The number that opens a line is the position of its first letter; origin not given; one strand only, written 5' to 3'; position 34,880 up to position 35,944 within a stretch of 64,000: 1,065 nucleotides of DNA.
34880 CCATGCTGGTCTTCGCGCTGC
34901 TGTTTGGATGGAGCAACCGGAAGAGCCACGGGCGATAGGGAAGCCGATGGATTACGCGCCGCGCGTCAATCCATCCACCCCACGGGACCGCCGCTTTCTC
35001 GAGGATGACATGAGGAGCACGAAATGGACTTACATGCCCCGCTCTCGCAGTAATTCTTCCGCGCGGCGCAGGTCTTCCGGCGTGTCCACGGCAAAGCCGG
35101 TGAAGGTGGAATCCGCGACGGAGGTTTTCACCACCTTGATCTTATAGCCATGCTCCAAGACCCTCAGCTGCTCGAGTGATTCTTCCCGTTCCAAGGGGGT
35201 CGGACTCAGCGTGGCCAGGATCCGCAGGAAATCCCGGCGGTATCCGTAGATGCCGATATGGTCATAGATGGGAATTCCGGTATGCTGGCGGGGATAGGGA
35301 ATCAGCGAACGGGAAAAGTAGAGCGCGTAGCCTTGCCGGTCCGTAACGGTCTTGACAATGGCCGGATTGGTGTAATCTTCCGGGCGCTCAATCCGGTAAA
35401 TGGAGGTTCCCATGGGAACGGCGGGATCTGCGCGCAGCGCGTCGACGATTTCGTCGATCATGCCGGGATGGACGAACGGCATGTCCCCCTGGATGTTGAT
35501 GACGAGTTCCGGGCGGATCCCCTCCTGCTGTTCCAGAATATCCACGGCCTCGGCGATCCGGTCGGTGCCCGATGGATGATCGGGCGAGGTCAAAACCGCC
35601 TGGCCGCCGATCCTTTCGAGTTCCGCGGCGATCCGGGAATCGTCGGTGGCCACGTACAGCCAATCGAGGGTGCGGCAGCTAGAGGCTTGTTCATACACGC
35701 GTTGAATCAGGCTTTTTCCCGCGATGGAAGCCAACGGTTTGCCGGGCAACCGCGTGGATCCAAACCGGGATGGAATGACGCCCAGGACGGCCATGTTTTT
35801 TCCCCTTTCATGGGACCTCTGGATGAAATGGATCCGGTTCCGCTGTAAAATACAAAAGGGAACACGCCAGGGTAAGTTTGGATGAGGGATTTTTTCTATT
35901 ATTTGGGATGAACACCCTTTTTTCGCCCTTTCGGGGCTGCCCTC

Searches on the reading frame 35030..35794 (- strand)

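Call 49: search_protein_families(library=pfam, proteins=[window:35030-35794:-], max_evalue=0.001)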
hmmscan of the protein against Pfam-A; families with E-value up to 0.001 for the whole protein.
window:35030-35794:- (254 aa): 2 families
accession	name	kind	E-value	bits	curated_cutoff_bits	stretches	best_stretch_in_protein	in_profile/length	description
PF02348.25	CTP_transf_3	-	1.7e-54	185.4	22.6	1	5-219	2-217/217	Cytidylyltransferase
PF12804.13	NTP_transf_3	-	2.6e-10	41.1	27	1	9-126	10-120/160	MobA-like NTP transferase domain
